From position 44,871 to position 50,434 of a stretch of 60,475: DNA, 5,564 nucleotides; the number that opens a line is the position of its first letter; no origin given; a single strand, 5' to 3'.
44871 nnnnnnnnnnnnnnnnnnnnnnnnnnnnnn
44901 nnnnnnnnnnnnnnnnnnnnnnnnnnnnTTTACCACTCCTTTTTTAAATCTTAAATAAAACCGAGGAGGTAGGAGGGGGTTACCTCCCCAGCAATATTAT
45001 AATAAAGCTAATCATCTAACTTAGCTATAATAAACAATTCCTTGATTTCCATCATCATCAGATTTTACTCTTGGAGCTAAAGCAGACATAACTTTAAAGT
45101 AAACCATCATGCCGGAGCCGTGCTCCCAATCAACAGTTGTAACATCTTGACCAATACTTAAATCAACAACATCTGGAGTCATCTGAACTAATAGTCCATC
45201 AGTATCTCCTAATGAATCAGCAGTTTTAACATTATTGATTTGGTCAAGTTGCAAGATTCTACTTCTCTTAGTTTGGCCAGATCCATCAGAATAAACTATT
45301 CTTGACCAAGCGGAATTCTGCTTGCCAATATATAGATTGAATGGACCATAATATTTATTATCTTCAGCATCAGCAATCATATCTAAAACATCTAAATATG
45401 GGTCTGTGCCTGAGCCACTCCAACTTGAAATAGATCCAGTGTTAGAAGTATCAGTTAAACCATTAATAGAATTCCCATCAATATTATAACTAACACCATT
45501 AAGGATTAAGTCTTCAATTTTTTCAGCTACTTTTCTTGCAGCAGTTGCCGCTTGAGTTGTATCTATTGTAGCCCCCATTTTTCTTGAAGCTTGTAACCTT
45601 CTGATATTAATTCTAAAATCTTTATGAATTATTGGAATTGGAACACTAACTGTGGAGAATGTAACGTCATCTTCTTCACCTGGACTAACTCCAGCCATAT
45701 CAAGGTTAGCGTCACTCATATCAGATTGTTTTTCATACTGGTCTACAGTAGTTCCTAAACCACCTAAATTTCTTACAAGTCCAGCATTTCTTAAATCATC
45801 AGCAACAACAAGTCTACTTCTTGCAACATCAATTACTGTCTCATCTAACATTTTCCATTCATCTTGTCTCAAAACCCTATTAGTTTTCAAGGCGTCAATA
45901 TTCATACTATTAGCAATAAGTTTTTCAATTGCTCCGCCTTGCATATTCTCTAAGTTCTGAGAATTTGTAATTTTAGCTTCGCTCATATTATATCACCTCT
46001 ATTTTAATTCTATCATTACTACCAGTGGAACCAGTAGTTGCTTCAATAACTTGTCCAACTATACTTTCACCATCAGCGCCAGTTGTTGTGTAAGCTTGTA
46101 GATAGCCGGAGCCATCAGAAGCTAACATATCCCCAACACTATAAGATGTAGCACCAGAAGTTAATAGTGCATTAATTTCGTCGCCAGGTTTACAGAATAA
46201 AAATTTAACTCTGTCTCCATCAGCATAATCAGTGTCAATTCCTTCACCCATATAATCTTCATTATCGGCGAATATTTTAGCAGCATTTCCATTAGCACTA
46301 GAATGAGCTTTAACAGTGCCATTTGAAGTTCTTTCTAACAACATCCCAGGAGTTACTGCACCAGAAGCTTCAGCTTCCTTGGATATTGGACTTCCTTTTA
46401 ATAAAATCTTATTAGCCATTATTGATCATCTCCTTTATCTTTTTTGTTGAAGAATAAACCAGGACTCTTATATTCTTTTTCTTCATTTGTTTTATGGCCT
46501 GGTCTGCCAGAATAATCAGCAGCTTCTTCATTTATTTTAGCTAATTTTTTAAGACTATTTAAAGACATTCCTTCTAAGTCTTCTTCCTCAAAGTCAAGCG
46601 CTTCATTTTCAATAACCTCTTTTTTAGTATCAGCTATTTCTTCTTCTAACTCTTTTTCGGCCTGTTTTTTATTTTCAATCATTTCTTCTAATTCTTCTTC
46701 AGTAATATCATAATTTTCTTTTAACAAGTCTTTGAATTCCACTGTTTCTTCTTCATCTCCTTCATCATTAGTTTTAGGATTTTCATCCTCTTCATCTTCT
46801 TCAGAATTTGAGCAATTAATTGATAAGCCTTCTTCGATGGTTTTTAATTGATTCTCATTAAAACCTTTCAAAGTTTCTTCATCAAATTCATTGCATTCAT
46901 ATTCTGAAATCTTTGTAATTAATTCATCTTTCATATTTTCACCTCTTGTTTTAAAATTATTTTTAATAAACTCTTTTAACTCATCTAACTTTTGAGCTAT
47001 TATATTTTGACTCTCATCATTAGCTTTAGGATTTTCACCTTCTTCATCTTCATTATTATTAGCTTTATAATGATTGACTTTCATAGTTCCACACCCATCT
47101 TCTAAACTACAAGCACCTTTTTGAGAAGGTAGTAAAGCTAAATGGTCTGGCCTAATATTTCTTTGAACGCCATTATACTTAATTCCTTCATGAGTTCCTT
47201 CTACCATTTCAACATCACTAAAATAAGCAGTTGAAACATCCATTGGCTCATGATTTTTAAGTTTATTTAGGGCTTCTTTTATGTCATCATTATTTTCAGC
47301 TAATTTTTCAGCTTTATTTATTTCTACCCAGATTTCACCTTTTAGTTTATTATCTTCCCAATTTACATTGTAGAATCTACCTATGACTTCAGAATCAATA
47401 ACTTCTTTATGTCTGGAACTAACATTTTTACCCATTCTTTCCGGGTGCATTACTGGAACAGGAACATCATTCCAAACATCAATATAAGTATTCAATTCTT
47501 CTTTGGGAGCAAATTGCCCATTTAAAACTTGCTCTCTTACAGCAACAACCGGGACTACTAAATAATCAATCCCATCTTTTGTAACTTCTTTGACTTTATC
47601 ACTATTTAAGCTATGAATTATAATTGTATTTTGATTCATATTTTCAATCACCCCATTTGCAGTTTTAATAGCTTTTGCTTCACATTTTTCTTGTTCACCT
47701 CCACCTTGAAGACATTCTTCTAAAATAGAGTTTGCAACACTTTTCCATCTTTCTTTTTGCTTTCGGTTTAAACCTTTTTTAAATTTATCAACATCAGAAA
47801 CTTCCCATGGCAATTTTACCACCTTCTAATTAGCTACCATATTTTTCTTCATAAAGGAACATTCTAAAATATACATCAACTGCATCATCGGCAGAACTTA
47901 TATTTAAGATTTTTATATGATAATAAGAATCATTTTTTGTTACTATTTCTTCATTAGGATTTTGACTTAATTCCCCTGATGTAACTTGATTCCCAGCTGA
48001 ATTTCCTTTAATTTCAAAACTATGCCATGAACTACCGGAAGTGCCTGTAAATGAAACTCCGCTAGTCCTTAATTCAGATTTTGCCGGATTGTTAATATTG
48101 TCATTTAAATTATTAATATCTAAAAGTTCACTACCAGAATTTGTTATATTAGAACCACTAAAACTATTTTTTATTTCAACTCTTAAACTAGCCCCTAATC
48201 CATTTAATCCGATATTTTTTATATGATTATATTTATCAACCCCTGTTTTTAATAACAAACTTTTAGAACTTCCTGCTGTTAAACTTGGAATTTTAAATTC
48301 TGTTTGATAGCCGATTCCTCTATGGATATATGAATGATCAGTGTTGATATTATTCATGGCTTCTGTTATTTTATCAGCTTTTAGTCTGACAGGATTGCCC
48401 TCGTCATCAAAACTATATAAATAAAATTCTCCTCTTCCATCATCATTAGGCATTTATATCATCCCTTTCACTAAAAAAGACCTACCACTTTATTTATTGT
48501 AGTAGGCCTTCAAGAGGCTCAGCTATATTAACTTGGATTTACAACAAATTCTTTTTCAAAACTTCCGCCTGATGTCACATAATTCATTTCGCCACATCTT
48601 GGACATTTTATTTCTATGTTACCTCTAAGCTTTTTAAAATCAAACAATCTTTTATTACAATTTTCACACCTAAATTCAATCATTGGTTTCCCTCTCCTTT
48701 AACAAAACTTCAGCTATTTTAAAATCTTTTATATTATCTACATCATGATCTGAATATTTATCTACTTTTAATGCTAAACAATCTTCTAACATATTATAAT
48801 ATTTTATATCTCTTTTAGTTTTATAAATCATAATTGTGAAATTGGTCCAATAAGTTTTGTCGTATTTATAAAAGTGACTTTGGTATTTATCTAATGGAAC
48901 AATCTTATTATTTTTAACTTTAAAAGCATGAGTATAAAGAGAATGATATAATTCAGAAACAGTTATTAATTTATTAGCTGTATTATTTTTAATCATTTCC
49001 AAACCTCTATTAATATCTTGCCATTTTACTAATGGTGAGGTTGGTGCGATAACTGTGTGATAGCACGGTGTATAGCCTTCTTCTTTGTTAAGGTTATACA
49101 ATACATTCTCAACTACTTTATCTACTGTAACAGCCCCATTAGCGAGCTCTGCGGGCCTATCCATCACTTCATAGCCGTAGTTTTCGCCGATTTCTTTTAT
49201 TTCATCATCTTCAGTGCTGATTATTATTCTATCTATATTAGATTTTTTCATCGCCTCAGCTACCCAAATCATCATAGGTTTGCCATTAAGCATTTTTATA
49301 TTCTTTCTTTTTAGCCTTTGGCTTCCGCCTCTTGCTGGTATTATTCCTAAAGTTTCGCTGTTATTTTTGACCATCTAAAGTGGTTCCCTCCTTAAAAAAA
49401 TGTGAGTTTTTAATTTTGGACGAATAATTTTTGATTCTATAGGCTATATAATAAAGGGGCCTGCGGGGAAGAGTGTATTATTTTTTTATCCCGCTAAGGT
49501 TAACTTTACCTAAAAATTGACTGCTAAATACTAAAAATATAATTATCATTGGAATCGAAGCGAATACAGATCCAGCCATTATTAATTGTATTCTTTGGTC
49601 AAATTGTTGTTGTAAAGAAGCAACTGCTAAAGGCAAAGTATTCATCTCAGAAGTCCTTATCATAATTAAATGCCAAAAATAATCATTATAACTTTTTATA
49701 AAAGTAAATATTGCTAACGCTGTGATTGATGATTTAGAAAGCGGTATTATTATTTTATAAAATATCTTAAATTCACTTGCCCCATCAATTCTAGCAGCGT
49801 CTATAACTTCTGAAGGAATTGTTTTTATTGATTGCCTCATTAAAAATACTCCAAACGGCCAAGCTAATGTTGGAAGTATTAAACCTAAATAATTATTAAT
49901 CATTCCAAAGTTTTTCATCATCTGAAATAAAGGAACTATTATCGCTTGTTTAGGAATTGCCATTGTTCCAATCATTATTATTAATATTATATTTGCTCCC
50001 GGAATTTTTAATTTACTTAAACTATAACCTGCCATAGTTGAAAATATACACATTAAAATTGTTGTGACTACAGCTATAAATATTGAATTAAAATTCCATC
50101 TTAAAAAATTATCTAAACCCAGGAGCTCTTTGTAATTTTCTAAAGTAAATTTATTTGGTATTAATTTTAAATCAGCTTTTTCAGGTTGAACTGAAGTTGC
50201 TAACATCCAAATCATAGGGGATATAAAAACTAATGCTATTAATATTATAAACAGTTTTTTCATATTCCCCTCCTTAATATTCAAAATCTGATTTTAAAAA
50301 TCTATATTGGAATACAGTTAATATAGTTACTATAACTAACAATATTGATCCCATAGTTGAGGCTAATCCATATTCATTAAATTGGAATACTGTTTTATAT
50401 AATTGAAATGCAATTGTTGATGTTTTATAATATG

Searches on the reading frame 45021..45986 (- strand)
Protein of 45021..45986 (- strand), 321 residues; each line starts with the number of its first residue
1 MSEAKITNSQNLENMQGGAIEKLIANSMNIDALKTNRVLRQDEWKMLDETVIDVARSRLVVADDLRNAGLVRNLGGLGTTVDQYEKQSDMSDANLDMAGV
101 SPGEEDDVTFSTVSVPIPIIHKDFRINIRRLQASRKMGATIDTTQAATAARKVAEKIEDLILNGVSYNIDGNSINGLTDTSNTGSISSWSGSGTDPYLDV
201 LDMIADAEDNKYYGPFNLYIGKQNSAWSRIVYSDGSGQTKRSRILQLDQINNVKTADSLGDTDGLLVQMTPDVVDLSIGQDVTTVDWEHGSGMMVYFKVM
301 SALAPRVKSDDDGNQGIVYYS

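Call 48: search_protein_families(library=phrogs, proteins=[window:45021-45986:-], max_evalue=0.001)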
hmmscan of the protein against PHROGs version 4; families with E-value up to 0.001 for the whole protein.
window:45021-45986:- (321 aa): 2 families
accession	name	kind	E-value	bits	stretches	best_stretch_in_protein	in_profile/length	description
phrog_771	-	head and packaging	2.6e-29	103.5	1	14-320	30-351/354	virion structural protein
phrog_264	-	head and packaging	5.9e-07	29.7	1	107-196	94-181/321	major head protein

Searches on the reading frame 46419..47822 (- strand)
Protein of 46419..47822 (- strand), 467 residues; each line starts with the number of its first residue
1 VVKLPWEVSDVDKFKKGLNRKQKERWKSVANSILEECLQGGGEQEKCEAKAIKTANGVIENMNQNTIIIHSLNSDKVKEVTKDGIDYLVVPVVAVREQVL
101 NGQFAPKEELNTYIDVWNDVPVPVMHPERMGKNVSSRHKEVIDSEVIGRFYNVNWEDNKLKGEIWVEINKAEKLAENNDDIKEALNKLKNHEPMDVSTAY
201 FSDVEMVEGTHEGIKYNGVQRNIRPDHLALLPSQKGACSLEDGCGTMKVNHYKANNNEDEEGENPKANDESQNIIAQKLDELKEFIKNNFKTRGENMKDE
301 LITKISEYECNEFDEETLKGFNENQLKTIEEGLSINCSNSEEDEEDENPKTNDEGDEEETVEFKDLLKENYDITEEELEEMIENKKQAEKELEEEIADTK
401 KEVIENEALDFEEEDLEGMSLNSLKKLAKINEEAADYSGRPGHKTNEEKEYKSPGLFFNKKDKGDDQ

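Call 48: search_protein_families(library=phrogs, proteins=[window:46419-47822:-], max_evalue=0.001)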
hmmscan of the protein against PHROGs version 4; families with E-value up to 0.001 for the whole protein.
window:46419-47822:- (467 aa): 3 families
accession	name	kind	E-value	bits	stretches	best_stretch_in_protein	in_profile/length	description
phrog_760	-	unknown function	1.1e-27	98.4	1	62-307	1-247/447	-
phrog_2229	-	head and packaging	1.2e-09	39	1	182-408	120-338/428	head maturation protease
phrog_12864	-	head and packaging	0.00052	20.2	0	182-402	144-350/468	head maturation protease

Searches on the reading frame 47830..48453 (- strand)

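Call 48: search_protein_families(library=phrogs, proteins=[window:47830-48453:-], max_evalue=0.001)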
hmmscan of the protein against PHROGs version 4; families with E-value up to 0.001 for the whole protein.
window:47830-48453:- (207 aa): 1 family
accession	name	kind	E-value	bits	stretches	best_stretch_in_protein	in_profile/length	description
phrog_5335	-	unknown function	1.1e-08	36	1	30-199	21-182/191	-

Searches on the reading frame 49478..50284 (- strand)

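Call 48: search_protein_families(library=phrogs, proteins=[window:49478-50284:-], max_evalue=0.001)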
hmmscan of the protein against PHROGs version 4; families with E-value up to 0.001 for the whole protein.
window:49478-50284:- (268 aa): 2 families
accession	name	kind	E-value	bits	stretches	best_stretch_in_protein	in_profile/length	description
phrog_1577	-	unknown function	7.3e-33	115.1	1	11-254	257-510/528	-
phrog_20211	-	unknown function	1.2e-06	28.5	1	139-208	378-447/514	-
